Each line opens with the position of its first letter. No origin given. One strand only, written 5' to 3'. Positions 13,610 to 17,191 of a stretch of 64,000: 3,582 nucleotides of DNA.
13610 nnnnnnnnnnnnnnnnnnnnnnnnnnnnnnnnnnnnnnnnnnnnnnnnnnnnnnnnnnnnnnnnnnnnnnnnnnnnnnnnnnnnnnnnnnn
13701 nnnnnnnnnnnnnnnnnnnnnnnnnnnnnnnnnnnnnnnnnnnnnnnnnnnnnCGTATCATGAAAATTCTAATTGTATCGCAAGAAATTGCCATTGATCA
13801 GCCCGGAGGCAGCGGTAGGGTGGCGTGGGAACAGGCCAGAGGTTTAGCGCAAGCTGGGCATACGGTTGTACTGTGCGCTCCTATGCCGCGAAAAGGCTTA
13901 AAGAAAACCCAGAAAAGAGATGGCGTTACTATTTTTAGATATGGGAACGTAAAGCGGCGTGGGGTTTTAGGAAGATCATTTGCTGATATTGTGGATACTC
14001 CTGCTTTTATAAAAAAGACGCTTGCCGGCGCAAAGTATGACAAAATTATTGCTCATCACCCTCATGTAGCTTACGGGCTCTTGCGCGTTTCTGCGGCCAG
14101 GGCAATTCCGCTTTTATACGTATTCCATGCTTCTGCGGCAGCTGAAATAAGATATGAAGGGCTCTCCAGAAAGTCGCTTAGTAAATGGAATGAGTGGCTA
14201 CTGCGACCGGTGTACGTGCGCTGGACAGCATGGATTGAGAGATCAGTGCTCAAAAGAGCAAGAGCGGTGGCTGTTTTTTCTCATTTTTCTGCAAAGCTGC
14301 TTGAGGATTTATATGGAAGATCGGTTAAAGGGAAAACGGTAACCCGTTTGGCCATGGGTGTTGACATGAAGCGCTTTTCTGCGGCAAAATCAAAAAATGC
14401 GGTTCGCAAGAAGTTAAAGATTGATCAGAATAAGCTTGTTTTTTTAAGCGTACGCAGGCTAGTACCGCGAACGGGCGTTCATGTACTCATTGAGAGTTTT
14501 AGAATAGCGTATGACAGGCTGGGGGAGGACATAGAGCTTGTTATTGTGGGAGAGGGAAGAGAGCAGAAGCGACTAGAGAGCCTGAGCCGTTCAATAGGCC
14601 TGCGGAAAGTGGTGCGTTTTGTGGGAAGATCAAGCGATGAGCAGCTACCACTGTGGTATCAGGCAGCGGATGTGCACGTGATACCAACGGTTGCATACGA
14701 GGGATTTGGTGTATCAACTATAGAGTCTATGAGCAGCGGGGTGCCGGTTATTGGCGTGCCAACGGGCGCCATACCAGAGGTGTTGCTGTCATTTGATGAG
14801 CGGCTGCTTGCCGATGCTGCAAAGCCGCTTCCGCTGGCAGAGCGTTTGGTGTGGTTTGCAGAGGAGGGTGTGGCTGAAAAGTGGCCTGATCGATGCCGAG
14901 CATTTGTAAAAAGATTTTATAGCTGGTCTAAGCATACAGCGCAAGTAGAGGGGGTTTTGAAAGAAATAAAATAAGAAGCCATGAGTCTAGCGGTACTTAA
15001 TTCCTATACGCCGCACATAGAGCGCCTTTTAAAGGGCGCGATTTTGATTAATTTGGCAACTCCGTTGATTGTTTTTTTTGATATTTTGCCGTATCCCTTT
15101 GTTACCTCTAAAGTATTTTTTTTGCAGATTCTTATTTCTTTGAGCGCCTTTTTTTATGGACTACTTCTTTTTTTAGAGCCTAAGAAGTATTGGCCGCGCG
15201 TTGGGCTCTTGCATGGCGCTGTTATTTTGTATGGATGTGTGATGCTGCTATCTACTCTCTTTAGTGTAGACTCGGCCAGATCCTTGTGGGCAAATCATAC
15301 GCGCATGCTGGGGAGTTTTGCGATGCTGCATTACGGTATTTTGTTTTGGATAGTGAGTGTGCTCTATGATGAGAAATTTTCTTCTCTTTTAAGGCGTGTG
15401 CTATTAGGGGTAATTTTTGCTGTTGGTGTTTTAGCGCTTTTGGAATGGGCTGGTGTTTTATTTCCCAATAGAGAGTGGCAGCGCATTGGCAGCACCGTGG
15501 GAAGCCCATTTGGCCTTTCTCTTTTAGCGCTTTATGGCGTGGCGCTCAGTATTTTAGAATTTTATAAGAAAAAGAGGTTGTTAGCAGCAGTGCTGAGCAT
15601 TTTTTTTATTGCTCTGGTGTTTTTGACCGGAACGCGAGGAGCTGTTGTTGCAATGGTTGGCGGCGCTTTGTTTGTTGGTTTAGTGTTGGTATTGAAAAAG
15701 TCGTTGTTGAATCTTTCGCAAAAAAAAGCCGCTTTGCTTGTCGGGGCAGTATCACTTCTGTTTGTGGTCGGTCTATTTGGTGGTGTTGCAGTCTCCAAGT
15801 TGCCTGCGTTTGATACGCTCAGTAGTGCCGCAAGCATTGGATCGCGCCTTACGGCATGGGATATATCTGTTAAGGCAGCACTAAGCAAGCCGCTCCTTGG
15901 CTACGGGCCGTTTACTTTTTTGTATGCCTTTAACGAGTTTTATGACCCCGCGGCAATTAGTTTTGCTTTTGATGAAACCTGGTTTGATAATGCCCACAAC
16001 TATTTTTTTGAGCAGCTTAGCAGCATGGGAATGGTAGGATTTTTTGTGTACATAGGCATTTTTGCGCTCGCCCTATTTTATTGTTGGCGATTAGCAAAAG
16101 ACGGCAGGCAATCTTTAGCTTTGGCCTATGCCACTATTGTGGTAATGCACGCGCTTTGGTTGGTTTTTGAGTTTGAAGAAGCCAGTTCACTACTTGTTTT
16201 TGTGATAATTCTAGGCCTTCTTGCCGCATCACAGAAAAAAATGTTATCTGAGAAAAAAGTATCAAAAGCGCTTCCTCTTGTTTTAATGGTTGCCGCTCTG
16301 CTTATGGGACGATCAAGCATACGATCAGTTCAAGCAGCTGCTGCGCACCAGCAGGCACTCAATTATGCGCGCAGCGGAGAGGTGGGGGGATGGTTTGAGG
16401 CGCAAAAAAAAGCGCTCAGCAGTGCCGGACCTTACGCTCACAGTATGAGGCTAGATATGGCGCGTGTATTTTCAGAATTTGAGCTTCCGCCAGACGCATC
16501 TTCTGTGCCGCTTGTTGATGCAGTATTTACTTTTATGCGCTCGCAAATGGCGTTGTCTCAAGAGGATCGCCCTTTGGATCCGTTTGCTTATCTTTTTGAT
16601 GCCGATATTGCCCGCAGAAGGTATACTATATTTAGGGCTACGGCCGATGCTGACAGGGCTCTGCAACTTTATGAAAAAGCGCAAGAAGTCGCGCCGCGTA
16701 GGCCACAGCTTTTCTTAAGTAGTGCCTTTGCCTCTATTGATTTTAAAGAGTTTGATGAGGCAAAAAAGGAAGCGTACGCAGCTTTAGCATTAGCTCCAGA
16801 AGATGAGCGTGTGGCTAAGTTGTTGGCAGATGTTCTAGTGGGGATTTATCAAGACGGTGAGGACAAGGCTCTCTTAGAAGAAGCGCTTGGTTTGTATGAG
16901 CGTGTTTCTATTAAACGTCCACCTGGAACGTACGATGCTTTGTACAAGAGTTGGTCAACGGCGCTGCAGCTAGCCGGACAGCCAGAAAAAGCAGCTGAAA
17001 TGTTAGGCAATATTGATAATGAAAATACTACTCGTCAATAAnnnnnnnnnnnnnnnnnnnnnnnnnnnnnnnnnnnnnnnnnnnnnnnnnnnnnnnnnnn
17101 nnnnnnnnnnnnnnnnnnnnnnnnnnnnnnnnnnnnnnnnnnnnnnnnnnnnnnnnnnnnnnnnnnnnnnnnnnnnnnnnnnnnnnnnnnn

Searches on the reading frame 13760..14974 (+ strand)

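Call 47: search_protein_families(library=pfam, proteins=[window:13760-14974:+], max_evalue=0.0001)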
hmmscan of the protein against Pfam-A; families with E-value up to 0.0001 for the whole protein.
window:13760-14974:+ (404 aa): 5 families
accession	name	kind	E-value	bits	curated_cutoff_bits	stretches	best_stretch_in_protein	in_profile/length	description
PF00534.26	Glycos_transf_1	-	2.3e-32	112.4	26.4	1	212-370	2-159/172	Glycosyl transferases group 1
PF13692.12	Glyco_trans_1_4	-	4.6e-24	85.7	27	1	227-365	3-138/142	Glycosyl transferases group 1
PF13439.12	Glyco_transf_4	-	9.6e-19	68.5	28.5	1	15-205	1-170/170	Glycosyltransferase Family 4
PF13579.12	Glyco_trans_4_4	-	5.9e-15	56.4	29.7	1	16-189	1-150/158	Glycosyl transferase 4-like domain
PF20706.3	GT4-conflict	-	1.3e-07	31.4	26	1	26-331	22-309/385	Family 4 Glycosyltransferase in conflict systems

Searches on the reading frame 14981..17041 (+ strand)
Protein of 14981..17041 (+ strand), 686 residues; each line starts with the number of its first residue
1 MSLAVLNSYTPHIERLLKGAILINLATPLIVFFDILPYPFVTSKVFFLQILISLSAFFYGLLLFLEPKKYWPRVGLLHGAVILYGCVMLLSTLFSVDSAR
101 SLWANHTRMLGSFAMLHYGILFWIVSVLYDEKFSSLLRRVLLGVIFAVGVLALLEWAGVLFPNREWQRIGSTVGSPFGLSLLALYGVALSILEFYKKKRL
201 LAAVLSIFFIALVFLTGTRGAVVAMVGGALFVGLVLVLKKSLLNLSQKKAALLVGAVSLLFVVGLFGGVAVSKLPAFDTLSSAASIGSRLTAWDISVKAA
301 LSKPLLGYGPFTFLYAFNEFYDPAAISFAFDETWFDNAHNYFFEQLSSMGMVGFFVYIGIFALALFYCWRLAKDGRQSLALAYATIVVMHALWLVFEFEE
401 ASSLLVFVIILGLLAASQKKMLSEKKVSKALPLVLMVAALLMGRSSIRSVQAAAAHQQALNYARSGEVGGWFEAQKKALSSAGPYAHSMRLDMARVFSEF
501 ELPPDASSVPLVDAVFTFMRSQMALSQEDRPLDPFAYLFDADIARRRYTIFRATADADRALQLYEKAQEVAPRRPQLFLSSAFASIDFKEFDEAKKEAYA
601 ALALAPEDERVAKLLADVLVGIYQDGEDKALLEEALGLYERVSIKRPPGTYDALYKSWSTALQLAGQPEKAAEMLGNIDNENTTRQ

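Call 47: search_protein_families(library=pfam, proteins=[window:14981-17041:+], max_evalue=0.0001)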
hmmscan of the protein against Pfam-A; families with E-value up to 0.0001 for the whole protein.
window:14981-17041:+ (686 aa): 2 families
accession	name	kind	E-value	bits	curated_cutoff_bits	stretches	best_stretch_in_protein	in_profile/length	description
PF04932.20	Wzy_C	-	3e-17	63.2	31.7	1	205-358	2-149/149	O-Antigen ligase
PF14559.12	TPR_19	-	4.7e-05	24.1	25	0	556-617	6-67/68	Tetratricopeptide repeat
